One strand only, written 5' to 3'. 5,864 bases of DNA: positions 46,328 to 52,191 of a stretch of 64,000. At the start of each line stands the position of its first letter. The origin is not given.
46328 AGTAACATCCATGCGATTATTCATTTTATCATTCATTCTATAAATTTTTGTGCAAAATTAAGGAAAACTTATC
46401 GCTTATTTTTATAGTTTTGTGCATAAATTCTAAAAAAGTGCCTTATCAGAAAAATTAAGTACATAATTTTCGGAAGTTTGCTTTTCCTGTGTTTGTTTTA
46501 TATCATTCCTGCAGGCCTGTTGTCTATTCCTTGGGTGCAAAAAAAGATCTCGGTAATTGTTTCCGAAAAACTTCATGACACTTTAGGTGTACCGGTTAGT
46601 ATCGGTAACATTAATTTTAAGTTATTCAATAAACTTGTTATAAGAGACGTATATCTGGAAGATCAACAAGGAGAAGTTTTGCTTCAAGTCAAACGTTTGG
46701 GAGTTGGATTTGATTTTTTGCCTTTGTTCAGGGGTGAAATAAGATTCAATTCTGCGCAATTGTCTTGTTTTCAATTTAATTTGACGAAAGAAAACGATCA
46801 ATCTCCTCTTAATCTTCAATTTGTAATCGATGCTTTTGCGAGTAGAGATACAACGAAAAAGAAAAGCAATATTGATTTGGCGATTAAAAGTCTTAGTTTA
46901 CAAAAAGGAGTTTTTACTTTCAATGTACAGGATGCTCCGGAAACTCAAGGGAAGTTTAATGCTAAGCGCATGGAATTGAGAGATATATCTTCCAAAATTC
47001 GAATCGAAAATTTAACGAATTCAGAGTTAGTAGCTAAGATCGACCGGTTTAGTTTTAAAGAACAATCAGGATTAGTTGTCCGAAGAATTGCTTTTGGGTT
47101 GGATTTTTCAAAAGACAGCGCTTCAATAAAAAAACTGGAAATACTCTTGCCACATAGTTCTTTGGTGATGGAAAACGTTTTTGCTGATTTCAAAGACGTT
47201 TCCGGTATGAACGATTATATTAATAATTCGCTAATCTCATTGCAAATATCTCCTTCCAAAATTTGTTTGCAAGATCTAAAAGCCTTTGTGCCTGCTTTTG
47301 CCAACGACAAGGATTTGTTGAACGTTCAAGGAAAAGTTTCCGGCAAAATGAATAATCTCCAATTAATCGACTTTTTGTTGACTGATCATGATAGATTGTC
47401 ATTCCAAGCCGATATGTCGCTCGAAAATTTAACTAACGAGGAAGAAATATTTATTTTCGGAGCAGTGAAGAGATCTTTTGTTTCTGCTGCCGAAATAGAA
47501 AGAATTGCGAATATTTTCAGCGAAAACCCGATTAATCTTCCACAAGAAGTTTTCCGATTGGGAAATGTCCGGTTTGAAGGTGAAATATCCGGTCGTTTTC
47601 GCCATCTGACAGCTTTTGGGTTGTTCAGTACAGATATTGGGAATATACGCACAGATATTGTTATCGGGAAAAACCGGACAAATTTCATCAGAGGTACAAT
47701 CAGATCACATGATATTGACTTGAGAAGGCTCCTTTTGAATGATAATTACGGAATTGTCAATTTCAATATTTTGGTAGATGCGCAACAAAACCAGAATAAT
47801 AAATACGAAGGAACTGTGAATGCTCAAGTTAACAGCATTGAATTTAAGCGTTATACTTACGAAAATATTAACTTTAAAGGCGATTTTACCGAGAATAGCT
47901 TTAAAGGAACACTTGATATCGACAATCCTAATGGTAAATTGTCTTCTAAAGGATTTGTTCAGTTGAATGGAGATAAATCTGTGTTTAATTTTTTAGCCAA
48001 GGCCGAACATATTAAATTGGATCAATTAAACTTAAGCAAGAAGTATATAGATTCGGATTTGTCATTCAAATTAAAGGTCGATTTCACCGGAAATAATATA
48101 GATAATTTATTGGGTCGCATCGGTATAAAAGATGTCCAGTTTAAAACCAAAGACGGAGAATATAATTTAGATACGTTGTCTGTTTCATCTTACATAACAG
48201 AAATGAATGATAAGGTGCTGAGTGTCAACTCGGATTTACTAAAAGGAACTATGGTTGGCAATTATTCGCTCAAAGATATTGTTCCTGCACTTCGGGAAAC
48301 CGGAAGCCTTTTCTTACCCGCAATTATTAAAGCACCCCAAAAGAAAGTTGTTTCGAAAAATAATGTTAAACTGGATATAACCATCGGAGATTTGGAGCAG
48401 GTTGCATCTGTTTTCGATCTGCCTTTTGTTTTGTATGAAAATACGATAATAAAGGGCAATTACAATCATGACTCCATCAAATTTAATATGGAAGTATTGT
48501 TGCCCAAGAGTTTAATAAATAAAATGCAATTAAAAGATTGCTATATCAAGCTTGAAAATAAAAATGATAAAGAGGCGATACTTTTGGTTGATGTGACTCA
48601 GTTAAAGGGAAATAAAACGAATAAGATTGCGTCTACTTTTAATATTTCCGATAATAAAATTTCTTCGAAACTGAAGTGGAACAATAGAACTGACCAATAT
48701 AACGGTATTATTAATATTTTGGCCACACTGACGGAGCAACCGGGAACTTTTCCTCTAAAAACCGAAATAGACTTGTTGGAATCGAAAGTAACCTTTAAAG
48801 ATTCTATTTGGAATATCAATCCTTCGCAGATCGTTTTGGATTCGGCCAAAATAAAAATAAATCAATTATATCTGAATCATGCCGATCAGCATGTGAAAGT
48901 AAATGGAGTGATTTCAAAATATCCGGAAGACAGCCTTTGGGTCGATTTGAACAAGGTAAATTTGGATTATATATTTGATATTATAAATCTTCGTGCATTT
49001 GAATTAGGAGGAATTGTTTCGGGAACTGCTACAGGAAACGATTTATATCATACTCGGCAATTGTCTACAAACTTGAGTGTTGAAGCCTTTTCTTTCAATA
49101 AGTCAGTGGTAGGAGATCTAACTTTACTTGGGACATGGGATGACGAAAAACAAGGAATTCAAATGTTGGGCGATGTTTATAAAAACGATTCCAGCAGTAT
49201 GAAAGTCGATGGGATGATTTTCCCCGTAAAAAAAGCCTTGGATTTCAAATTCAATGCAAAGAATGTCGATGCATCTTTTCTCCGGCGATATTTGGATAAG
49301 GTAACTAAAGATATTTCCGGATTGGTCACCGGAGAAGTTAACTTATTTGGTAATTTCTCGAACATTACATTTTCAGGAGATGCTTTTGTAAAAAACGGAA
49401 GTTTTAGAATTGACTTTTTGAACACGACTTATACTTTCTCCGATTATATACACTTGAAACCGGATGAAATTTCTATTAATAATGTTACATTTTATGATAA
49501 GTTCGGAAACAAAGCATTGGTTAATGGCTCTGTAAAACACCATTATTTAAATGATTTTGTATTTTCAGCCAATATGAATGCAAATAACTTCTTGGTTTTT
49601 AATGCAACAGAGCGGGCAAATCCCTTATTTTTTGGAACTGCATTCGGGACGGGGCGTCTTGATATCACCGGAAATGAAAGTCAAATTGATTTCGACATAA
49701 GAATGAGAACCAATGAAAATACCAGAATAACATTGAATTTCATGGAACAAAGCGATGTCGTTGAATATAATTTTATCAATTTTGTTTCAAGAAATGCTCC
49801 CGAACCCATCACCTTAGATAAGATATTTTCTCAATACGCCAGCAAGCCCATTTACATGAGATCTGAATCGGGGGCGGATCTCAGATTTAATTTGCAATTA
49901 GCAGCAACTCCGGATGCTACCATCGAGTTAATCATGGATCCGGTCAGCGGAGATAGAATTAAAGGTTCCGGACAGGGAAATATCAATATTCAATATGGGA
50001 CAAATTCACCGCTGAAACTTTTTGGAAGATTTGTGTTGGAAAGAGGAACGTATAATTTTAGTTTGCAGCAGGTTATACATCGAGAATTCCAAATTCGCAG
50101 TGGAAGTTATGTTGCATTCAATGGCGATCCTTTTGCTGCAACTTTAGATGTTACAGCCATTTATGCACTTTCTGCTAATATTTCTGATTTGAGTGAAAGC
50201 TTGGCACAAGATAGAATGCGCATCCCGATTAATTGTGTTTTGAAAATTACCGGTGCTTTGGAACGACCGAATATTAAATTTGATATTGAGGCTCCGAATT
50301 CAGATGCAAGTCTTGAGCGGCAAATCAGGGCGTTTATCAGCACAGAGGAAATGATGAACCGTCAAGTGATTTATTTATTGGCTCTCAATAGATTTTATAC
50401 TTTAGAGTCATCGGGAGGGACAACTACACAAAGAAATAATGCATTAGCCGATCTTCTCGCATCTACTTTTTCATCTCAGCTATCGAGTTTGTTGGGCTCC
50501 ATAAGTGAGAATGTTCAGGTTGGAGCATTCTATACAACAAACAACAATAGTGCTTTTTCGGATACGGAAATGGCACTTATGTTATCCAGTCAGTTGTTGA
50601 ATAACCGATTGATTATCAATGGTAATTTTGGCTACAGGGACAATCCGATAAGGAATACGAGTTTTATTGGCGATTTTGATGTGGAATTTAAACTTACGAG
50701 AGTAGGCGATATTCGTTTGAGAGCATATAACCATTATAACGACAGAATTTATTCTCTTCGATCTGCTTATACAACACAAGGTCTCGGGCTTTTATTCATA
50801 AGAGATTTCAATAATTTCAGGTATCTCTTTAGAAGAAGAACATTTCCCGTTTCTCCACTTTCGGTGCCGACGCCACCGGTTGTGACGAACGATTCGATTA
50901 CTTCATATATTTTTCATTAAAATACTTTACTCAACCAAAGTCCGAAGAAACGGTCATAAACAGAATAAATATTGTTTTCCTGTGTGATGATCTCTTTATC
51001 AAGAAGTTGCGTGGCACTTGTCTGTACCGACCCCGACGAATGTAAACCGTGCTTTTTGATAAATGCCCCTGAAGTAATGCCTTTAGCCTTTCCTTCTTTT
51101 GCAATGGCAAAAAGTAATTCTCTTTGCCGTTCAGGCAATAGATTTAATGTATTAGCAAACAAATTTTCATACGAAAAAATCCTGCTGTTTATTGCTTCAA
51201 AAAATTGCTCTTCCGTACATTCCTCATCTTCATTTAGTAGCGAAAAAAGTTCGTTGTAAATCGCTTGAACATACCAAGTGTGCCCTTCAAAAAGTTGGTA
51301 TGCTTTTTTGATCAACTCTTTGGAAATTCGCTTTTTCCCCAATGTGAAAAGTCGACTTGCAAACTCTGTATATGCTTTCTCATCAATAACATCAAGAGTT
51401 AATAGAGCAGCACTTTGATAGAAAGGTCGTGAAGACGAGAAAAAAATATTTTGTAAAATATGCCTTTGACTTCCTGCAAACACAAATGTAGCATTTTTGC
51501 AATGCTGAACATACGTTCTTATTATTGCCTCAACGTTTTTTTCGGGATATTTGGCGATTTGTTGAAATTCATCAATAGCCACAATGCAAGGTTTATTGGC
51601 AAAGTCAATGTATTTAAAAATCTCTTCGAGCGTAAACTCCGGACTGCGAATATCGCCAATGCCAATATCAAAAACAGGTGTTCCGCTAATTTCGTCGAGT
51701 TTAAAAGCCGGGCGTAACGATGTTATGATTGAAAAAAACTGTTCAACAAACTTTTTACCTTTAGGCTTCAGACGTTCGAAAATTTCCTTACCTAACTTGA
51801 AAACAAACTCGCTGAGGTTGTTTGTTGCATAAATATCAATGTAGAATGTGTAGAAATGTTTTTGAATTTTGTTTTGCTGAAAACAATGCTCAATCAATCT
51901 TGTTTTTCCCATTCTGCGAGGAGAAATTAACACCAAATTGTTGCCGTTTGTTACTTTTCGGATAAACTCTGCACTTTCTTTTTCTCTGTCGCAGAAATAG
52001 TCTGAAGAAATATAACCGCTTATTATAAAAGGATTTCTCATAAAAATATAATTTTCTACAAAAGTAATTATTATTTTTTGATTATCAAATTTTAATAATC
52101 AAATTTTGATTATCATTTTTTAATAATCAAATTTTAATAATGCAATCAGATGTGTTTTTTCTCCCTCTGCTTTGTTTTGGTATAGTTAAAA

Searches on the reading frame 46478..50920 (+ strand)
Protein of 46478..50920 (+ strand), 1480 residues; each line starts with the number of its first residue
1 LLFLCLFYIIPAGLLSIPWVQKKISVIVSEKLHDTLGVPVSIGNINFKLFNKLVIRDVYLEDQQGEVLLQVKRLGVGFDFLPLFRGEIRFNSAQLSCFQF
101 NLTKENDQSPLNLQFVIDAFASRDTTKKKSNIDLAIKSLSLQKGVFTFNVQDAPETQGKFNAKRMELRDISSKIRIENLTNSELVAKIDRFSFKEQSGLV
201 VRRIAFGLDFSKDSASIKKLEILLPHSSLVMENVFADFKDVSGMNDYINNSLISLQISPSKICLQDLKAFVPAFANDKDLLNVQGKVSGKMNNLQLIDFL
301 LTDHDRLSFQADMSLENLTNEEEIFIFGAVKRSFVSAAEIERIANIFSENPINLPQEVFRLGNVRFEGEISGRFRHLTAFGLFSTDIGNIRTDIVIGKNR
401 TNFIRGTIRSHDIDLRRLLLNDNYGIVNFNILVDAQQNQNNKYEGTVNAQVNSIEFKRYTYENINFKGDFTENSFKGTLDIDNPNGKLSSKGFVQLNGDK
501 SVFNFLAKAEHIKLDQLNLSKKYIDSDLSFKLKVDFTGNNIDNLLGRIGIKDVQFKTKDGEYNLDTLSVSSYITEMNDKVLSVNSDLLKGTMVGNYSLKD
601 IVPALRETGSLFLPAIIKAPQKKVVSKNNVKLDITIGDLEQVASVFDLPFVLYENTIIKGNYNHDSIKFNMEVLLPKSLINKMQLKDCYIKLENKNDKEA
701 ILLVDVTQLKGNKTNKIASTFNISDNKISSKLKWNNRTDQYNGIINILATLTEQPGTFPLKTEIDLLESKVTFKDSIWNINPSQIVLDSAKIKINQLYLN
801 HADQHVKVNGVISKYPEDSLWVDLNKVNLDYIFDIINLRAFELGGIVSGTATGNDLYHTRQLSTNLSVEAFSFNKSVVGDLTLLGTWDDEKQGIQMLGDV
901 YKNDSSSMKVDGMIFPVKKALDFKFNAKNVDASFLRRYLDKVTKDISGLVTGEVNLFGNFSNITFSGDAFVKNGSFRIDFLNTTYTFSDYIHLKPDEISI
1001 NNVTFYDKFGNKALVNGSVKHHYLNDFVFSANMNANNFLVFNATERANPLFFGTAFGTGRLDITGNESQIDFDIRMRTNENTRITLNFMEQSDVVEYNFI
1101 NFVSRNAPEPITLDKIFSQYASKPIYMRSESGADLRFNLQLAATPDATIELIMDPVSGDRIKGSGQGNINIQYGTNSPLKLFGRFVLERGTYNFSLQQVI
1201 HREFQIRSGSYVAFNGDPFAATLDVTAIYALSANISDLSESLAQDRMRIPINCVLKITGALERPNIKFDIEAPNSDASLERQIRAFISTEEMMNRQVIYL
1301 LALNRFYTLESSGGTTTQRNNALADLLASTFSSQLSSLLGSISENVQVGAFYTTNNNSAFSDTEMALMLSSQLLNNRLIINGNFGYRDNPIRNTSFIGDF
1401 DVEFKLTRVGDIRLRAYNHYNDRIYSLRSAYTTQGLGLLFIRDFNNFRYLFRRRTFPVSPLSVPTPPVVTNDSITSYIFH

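Call 11: search_protein_families(library=pfam, proteins=[window:46478-50920:+], max_evalue=0.0001)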
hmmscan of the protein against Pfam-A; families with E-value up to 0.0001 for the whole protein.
window:46478-50920:+ (1480 aa): 2 families
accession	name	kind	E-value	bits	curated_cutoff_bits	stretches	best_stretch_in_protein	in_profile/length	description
PF04357.19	TamB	-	1.3e-59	202.8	22.4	1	1010-1444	10-381/381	TamB, inner membrane protein subunit of TAM complex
PF05359.17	DUF748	-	2e-14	53.1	50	1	6-173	25-190/1037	Domain of Unknown Function (DUF748)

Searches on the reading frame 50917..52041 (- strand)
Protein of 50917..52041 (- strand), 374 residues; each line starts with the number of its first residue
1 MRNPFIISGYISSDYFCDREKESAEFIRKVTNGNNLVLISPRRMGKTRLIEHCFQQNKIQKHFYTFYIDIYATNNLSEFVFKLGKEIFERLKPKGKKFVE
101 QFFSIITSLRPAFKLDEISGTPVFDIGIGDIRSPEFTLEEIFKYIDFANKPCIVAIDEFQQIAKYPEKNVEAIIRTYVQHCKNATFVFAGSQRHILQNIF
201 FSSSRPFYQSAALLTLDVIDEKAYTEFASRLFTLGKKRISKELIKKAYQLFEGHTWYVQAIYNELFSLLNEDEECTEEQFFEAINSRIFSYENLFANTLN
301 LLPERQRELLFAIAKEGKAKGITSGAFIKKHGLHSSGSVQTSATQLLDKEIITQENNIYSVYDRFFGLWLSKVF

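Call 11: search_protein_families(library=pfam, proteins=[window:50917-52041:-], max_evalue=0.0001)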
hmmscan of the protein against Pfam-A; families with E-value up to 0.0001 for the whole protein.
window:50917-52041:- (374 aa): 3 families
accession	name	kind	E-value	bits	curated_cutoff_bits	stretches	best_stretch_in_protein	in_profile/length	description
PF01637.24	ATPase_2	-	3.7e-12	47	33.2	1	16-259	1-223/225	ATPase domain predominantly from Archaea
PF13173.12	AAA_14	-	1.3e-08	35.3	27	0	138-200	50-107/129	AAA domain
PF13401.12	AAA_22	-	5.4e-05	24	27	0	33-192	5-124/130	AAA domain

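Call 119: search_protein_families(library=padloc, proteins=[window:50917-52041:-], max_evalue=0.001)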
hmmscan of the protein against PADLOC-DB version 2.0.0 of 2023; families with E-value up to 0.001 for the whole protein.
window:50917-52041:- (374 aa): 2 families
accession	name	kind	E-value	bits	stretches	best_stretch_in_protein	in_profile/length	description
PDLC04789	PDC-S01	-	5e-06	23.8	0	24-63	8-47/375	-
PDLC04985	PDC-S27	-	0.0004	17.4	0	41-65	33-57/484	-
